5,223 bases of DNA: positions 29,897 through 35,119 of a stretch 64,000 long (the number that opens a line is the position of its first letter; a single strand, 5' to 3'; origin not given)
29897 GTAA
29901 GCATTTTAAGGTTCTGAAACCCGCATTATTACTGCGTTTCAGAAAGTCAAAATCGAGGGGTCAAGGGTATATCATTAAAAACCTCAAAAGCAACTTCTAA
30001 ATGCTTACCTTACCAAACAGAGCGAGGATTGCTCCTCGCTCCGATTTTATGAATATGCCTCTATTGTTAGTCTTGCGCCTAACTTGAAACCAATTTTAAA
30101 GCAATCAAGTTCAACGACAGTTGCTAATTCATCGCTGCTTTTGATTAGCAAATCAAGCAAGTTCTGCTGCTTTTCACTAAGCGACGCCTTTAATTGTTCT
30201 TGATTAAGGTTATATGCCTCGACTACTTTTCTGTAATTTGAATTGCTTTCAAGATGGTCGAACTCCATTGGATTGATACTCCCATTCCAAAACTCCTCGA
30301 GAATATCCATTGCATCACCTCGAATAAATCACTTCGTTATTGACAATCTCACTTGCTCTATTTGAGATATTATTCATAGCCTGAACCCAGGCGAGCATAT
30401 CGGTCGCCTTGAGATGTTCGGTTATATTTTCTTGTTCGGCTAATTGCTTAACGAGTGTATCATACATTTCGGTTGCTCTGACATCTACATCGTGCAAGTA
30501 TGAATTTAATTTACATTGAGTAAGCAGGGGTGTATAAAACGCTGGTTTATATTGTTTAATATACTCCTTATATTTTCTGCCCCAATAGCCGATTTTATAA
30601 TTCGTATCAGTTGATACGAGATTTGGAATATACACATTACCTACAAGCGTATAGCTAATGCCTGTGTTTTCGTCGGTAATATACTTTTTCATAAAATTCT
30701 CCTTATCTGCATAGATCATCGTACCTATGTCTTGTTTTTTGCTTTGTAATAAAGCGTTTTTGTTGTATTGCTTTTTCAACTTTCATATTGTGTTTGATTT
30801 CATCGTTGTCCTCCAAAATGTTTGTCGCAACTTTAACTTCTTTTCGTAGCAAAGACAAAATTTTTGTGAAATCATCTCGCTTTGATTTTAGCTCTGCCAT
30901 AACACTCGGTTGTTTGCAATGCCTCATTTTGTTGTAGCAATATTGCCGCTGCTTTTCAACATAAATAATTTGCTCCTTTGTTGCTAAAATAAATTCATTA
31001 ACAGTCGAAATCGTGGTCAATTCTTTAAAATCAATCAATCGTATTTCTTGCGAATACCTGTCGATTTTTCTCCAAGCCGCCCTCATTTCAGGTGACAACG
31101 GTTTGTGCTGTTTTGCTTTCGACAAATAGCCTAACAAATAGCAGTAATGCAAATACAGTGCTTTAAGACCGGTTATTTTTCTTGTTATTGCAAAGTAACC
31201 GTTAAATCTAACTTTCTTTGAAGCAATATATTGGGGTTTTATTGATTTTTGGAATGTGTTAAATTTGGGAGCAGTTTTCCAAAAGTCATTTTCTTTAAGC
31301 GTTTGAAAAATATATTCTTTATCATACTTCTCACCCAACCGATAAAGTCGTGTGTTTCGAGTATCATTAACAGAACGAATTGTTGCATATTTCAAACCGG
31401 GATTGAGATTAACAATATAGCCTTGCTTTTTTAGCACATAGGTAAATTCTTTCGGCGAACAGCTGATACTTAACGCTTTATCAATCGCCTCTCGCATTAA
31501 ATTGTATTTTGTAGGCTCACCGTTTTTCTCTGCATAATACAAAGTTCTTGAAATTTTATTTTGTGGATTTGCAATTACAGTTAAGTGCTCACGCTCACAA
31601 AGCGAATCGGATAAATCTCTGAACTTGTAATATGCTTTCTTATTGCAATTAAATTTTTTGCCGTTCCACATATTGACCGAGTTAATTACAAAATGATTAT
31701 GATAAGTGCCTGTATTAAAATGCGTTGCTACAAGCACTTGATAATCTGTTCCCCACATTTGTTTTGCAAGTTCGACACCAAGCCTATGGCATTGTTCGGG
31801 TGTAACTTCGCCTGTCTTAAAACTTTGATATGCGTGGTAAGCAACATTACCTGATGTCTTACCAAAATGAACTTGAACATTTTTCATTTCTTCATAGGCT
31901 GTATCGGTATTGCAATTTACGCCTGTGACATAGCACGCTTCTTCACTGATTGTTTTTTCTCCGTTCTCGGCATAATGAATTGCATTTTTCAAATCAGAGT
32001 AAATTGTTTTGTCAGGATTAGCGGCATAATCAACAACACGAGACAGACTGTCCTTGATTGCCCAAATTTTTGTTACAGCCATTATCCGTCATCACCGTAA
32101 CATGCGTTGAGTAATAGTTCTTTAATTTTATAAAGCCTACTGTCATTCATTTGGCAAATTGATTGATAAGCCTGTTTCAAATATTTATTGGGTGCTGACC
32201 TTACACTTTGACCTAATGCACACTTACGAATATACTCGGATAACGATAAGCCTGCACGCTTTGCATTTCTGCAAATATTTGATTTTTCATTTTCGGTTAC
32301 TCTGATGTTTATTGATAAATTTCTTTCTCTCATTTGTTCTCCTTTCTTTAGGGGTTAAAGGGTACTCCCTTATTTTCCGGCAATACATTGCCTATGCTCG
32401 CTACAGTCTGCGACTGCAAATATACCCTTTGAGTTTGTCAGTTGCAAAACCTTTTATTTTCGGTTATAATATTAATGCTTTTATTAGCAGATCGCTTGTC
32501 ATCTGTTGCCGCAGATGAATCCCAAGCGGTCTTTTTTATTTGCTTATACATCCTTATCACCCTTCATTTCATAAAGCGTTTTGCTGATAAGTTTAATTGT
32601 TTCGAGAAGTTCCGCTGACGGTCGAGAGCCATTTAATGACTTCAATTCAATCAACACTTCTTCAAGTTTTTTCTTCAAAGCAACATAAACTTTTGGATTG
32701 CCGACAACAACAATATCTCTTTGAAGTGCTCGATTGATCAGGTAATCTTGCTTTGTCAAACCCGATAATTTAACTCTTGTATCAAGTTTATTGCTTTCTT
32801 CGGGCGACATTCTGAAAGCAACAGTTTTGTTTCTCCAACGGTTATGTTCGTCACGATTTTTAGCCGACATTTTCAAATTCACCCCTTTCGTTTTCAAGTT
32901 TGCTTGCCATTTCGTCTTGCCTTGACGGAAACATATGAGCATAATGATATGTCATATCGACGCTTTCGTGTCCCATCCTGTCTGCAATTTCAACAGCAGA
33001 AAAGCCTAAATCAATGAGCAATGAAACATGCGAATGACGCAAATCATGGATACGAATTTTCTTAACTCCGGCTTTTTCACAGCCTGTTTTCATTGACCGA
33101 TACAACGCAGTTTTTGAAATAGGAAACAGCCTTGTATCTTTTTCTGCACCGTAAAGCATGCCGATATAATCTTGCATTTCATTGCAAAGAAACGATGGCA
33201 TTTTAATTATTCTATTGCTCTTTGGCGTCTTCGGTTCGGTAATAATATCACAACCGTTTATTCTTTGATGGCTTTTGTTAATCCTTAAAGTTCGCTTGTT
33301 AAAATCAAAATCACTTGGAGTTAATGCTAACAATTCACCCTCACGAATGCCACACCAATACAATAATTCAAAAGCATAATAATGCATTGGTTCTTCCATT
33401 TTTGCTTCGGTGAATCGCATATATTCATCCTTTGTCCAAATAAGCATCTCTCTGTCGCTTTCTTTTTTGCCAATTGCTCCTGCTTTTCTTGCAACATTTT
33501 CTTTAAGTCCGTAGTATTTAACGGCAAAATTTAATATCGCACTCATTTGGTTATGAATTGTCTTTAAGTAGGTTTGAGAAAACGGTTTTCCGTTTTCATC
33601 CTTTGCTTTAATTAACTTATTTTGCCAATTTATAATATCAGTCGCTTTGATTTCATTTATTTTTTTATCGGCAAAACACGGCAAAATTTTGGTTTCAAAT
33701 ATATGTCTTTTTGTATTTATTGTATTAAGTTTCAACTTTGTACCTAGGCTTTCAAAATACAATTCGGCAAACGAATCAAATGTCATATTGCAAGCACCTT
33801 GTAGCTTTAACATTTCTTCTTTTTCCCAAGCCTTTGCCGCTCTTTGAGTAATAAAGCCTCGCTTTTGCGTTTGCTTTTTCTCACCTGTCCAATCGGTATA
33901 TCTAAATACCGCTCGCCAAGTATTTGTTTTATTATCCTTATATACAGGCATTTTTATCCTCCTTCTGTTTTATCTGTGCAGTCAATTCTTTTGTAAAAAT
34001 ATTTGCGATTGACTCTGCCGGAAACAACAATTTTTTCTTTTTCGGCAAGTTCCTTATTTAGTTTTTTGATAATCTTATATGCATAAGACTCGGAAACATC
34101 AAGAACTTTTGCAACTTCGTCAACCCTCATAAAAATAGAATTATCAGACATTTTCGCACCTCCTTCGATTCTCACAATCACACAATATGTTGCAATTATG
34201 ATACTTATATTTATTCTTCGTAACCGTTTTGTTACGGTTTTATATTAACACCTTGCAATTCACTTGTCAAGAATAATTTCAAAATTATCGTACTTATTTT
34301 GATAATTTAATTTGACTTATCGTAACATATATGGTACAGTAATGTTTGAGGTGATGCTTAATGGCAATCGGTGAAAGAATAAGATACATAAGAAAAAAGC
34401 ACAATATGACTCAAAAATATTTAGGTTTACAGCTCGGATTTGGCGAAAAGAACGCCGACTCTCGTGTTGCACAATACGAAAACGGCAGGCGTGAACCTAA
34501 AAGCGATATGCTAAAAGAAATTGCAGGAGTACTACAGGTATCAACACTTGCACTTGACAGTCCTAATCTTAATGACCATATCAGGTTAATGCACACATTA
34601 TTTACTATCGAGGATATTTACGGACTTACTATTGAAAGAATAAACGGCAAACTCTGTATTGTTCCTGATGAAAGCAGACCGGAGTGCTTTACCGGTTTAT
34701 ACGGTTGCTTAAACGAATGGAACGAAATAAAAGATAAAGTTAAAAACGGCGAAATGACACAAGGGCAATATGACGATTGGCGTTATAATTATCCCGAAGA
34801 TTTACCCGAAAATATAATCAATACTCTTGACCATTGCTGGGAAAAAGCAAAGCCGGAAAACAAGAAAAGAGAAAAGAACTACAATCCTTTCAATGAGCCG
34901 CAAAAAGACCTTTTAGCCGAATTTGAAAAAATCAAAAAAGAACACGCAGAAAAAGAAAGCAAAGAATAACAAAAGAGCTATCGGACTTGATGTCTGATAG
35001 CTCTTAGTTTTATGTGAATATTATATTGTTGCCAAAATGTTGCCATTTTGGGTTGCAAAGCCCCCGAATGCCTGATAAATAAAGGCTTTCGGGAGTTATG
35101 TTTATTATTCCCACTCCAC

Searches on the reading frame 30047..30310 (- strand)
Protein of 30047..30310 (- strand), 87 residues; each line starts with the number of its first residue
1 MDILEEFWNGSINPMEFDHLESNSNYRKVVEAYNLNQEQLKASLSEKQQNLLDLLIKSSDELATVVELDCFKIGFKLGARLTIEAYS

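Call 9: search_protein_families(library=pfam, proteins=[window:30047-30310:-], max_evalue=0.01)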
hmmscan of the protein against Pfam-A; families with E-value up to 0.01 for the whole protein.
window:30047-30310:- (87 aa): 1 family
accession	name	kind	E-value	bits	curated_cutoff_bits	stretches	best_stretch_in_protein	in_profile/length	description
PF20648.2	DUF6809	-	2.1e-18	67.3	27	1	1-85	1-85/85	Family of unknown function (DUF6809)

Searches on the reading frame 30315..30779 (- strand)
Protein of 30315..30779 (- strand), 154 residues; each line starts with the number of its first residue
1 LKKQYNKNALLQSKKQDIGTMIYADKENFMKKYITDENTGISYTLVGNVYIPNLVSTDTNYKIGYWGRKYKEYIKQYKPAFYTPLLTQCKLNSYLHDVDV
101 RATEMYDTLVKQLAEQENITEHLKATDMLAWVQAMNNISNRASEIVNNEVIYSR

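Call 9: search_protein_families(library=pfam, proteins=[window:30315-30779:-], max_evalue=0.01)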
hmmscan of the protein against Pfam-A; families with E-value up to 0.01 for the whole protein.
window:30315-30779:- (154 aa): 1 family
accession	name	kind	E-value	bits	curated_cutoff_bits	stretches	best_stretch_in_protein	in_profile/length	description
PF14198.11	TnpV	-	3.1e-39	133.8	27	1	43-151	2-111/111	Transposon-encoded protein TnpV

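Call 81: search_protein_families(library=ncbifam, proteins=[window:30315-30779:-], max_evalue=0.00001)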
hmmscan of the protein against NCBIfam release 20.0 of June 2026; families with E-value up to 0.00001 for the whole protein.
window:30315-30779:- (154 aa): 0 families

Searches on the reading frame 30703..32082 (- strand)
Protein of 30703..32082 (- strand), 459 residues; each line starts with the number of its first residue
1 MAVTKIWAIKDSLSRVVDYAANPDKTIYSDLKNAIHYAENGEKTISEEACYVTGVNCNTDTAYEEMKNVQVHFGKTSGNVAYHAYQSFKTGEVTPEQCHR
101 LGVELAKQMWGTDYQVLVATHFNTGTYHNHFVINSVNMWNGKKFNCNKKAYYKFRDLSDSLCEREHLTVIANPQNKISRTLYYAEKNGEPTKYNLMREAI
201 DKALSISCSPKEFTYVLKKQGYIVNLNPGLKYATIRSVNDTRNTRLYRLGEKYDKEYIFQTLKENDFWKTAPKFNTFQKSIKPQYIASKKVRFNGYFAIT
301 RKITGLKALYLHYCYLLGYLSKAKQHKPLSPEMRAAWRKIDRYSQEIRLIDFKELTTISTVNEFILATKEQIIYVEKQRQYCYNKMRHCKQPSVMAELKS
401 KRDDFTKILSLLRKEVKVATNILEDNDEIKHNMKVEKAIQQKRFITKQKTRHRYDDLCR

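Call 9: search_protein_families(library=pfam, proteins=[window:30703-32082:-], max_evalue=0.01)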
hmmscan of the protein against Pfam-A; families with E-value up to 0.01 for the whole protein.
window:30703-32082:- (459 aa): 1 family
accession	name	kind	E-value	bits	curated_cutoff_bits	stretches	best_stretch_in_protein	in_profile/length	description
PF03432.20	Relaxase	-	3.4e-37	128.1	24.6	1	37-166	1-131/132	MobA/VirD2-like, nuclease domain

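Call 81: search_protein_families(library=ncbifam, proteins=[window:30703-32082:-], max_evalue=0.00001)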
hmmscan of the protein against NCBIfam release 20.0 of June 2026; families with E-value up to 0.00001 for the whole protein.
window:30703-32082:- (459 aa): 2 families
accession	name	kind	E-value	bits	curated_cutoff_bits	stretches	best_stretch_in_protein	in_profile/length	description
NF040665.1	relax_SAG1250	exception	3e-14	52.4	575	1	1-182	1-181/606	SAG1250 family conjugative relaxase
NF041893.1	TraI_MobP_relax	equivalog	3.9e-09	36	250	1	29-155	14-145/502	TraI/MobA(P) family conjugative relaxase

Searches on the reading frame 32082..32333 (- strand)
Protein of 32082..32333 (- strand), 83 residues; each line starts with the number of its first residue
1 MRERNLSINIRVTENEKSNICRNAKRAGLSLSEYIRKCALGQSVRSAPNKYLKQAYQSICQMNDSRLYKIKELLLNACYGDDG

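Call 9: search_protein_families(library=pfam, proteins=[window:32082-32333:-], max_evalue=0.01)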
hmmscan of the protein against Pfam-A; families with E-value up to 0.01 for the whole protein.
window:32082-32333:- (83 aa): 2 families
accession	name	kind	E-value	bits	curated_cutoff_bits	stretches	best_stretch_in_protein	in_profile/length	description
PF21983.2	NikA-like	-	2.9e-17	63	27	1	2-62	1-61/72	Mobilization protein NikA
PF19807.5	DUF6290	-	0.00016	22.3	27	1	8-40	4-36/72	Family of unknown function (DUF6290)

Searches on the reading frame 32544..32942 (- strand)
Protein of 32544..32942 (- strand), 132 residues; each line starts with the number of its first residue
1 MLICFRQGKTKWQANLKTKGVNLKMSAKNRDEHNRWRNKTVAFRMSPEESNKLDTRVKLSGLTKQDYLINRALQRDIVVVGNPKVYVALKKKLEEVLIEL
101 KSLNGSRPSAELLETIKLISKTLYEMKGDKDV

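Call 9: search_protein_families(library=pfam, proteins=[window:32544-32942:-], max_evalue=0.01)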
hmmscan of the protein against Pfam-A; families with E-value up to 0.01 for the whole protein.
window:32544-32942:- (132 aa): 1 family
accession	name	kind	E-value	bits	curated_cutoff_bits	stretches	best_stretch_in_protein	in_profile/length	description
PF21983.2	NikA-like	-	5.1e-13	49.4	27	1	35-102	1-60/72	Mobilization protein NikA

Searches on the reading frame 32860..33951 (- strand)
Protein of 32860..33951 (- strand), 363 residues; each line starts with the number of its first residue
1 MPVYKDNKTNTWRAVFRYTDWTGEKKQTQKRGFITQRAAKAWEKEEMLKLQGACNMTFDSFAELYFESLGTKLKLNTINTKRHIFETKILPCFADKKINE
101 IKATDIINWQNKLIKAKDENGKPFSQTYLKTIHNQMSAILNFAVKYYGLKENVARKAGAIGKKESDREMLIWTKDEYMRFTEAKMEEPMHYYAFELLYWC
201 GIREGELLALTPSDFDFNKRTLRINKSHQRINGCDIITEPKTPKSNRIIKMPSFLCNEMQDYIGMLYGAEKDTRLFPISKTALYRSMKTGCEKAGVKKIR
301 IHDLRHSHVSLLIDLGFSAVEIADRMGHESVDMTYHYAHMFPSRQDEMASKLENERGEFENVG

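Call 9: search_protein_families(library=pfam, proteins=[window:32860-33951:-], max_evalue=0.01)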
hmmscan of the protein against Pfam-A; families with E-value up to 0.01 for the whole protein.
window:32860-33951:- (363 aa): 4 families
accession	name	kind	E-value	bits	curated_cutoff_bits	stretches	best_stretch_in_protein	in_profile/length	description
PF00589.27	Phage_integrase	-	2.7e-20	73.3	27.1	1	176-341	7-169/172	Phage integrase family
PF14659.12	Phage_int_SAM_3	-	8.9e-15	55.1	22.6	1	57-113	1-57/58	Phage integrase, N-terminal SAM-like domain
PF14657.12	Arm-DNA-bind_4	-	1.9e-11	43.8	22.3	1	11-45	1-37/47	Arm DNA-binding domain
PF22022.2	Phage_int_M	-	0.0058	17.3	27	0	58-116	1-59/96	Phage integrase central domain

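Call 81: search_protein_families(library=ncbifam, proteins=[window:32860-33951:-], max_evalue=0.00001)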
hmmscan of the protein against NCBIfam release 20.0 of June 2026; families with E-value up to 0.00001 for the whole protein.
window:32860-33951:- (363 aa): 7 families
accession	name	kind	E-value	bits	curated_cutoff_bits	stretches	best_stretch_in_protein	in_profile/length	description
NF040815.2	recomb_XerA_Arch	equivalog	1.4e-23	83.8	220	1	76-340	15-254/263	site-specific tyrosine recombinase/integron integrase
TIGR02249.1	integrase_gron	subfamily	1e-12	48.1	265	1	275-352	234-312/315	integron integrase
TIGR02224.1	recomb_XerC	equivalog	1.4e-09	37.8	335.15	1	130-340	64-277/295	tyrosine recombinase XerC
TIGR02225.1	recomb_XerD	equivalog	4e-09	36.2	329.6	1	192-346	128-280/290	site-specific tyrosine recombinase XerD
NF011946.0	PRK15417.1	equivalog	3.4e-08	33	435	0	282-352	256-327/337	integron integrase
NF003462.0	PRK05084.1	equivalog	1.7e-06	27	267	1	196-354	203-358/360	tyrosine recombinase XerS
NF001399.0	PRK00283.1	subfamily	4.1e-06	26.3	279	0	194-347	140-290/300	tyrosine recombinase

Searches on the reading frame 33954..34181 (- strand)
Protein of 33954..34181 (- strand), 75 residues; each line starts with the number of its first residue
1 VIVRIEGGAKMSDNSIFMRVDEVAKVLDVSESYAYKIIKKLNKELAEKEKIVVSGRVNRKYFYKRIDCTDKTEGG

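Call 9: search_protein_families(library=pfam, proteins=[window:33954-34181:-], max_evalue=0.01)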
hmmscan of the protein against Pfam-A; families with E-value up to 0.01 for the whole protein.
window:33954-34181:- (75 aa): 5 families
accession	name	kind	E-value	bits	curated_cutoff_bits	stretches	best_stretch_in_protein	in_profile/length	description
PF12728.13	HTH_17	-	0.00043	20.9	27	1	17-65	1-40/51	Helix-turn-helix domain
PF01978.25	TrmB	-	0.00085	19.6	25.6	1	18-67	23-66/68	Sugar-specific transcriptional regulator TrmB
PF13384.12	HTH_23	-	0.0016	18.6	24.6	1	18-43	18-43/50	Homeodomain-like domain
PF05043.19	Mga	-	0.0052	17.8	21.1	1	18-48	31-61/87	Mga helix-turn-helix domain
PF13551.12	HTH_29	-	0.0079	16.7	28.1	1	9-44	6-39/64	Winged helix-turn helix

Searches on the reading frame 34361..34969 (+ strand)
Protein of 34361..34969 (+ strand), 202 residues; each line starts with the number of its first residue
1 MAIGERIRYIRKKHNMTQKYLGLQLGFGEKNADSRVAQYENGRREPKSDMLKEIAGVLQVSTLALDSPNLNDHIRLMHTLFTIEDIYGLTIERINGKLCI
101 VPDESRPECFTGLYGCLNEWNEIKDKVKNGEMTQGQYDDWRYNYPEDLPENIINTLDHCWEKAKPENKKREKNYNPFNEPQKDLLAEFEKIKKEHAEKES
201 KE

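Call 9: search_protein_families(library=pfam, proteins=[window:34361-34969:+], max_evalue=0.01)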
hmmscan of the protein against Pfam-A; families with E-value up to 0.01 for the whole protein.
window:34361-34969:+ (202 aa): 3 families
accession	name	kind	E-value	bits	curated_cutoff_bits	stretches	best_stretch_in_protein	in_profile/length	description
PF01381.28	HTH_3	-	4.3e-11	43.1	23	1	7-62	1-52/55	Helix-turn-helix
PF12844.13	HTH_19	-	5.7e-07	29.8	30.2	1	4-55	1-48/64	Helix-turn-helix domain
PF13560.12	HTH_31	-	0.0046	17.7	27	1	3-61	2-57/64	Helix-turn-helix domain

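Call 81: search_protein_families(library=ncbifam, proteins=[window:34361-34969:+], max_evalue=0.00001)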
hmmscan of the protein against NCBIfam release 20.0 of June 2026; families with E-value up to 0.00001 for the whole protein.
window:34361-34969:+ (202 aa): 1 family
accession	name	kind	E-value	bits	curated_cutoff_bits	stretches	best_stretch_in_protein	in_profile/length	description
NF041951.1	phage_RstR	subfamily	8.5e-10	38.9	80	1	1-62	1-58/108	RstR family transcriptional repressor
